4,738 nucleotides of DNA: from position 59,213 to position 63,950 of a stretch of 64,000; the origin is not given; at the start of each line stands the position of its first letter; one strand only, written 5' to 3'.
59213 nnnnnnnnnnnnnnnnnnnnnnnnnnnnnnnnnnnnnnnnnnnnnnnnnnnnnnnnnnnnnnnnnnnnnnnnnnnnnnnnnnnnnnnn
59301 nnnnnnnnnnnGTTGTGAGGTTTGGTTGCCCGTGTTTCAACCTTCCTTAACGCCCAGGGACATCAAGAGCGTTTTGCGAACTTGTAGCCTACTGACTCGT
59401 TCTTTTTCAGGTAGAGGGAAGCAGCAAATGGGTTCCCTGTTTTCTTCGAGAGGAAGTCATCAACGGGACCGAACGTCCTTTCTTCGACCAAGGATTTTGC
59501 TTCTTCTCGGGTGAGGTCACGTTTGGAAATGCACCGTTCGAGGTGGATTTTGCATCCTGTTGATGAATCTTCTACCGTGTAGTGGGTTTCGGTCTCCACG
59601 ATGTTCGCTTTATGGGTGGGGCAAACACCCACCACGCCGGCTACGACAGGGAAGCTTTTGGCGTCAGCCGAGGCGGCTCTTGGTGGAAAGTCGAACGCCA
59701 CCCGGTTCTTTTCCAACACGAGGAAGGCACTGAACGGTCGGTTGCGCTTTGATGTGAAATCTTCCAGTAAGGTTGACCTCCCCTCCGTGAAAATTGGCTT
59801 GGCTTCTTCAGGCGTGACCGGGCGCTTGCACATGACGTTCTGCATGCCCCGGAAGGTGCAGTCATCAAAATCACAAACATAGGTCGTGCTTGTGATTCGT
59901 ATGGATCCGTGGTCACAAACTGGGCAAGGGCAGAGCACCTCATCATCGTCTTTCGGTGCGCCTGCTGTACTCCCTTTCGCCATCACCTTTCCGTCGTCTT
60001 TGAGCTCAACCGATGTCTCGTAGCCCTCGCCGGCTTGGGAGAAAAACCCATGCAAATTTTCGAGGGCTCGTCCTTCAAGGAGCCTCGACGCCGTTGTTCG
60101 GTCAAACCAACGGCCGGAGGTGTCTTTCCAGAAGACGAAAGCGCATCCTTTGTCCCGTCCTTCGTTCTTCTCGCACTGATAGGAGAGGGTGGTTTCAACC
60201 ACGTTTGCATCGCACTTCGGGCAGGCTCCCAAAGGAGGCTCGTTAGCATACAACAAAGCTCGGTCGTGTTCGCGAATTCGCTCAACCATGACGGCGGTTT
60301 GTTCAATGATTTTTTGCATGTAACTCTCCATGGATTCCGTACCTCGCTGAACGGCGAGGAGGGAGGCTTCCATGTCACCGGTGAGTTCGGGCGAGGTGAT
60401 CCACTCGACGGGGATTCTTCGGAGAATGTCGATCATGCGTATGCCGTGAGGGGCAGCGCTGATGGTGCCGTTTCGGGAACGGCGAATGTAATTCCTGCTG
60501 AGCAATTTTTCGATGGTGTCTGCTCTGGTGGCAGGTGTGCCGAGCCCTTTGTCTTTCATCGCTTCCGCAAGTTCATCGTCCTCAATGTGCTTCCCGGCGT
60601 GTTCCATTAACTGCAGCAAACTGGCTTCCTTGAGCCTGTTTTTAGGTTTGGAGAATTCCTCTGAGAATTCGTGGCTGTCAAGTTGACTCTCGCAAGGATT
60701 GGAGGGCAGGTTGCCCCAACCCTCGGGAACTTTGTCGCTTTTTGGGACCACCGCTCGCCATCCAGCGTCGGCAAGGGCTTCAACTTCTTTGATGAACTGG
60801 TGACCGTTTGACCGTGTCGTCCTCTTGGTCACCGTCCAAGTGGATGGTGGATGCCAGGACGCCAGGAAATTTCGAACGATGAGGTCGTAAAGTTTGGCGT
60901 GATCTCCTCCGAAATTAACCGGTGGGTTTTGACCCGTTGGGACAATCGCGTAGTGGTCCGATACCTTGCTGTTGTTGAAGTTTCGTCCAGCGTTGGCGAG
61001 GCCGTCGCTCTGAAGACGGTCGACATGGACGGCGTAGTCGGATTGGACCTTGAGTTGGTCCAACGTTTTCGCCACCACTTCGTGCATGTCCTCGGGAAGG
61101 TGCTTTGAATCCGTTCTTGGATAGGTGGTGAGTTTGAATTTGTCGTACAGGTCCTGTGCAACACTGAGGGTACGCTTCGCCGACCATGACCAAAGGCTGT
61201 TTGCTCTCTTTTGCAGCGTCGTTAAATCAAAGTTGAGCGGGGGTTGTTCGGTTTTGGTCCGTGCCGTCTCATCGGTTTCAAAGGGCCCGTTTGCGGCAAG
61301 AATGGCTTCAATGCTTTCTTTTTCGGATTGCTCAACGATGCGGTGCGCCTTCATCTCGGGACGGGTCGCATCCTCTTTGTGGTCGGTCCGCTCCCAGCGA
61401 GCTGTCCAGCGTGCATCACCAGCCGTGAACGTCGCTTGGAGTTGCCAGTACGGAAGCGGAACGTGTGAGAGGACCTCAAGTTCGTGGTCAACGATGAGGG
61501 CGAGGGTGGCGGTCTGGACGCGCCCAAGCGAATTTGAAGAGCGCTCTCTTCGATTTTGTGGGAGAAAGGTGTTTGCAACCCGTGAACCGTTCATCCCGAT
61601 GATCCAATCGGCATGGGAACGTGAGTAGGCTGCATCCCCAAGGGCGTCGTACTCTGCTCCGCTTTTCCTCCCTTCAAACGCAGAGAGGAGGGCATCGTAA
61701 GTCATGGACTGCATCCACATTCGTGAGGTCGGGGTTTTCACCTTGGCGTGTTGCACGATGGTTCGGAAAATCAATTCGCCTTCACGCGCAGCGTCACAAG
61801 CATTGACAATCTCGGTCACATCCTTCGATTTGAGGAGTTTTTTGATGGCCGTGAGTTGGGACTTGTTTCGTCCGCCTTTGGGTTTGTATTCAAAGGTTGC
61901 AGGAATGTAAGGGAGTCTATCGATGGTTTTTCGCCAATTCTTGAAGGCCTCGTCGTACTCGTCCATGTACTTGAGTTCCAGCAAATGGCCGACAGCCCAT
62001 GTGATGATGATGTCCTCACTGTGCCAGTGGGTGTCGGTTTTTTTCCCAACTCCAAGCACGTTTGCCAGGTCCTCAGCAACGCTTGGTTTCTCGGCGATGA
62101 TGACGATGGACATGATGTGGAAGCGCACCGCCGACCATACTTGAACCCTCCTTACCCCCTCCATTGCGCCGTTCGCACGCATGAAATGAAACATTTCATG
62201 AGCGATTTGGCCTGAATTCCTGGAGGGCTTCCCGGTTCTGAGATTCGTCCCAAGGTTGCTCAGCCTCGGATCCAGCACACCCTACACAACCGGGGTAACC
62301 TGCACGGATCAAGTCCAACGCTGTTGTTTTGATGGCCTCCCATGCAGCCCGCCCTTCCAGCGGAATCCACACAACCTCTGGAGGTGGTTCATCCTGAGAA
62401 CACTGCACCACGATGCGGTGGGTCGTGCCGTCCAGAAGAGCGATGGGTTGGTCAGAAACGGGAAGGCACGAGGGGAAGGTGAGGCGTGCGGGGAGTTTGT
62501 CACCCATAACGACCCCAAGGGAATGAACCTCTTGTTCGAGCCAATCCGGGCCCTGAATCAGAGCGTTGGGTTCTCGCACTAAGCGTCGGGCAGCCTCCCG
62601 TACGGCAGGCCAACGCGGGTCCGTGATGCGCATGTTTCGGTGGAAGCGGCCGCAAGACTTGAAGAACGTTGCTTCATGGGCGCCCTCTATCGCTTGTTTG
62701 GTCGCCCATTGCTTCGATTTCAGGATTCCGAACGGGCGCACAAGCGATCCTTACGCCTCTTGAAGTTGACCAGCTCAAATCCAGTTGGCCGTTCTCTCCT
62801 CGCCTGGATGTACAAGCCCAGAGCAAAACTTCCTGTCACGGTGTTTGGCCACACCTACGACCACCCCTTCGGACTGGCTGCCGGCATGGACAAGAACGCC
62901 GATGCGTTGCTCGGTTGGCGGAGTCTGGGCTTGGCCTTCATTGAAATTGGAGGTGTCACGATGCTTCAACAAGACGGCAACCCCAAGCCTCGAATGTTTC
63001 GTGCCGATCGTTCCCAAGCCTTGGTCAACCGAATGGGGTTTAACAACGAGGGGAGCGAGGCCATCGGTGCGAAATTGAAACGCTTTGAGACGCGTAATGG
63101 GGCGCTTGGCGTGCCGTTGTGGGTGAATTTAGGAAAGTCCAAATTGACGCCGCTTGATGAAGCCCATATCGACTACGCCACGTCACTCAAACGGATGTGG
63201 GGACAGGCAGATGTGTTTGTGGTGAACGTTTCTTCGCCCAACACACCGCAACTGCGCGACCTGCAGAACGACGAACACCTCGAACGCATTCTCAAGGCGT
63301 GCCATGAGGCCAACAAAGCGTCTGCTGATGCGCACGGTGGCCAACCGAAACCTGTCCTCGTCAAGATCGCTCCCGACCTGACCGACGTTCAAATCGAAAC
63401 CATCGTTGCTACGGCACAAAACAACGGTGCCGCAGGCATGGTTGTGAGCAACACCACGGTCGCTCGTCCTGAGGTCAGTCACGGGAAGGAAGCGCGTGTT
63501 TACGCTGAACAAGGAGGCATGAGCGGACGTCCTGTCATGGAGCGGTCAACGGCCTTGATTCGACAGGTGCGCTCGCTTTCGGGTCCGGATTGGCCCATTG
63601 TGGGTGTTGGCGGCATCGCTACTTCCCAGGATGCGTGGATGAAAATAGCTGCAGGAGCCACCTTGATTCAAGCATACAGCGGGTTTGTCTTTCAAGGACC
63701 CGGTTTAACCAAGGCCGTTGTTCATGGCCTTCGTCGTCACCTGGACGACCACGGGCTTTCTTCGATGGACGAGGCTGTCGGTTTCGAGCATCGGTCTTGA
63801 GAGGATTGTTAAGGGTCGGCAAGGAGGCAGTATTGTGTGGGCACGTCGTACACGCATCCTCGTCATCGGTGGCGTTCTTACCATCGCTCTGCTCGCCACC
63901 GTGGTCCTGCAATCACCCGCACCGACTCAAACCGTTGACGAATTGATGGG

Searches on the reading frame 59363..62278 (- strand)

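Call 70: search_protein_families(library=pfam, proteins=[window:59363-62278:-], max_evalue=0.00001)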
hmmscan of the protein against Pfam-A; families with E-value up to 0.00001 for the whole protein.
window:59363-62278:- (971 aa): 3 families
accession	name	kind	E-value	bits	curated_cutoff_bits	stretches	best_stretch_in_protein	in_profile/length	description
PF01131.25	Topoisom_bac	-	5.4e-95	319.2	35.1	1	210-655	3-411/411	DNA topoisomerase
PF13342.12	Toprim_Crpt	-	1.1e-34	118.7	32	2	807-865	2-60/60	C-terminal repeat of topoisomerase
PF01751.28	Toprim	-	7.7e-10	39.3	23.1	1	59-187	2-91/96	Toprim domain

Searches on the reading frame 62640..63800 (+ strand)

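Call 70: search_protein_families(library=pfam, proteins=[window:62640-63800:+], max_evalue=0.00001)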
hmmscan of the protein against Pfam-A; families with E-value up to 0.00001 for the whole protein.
window:62640-63800:+ (386 aa): 1 family
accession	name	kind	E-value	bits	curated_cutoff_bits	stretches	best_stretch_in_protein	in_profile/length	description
PF01180.27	DHO_dh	-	7.1e-75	252.3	27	1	64-368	2-291/291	Dihydroorotate dehydrogenase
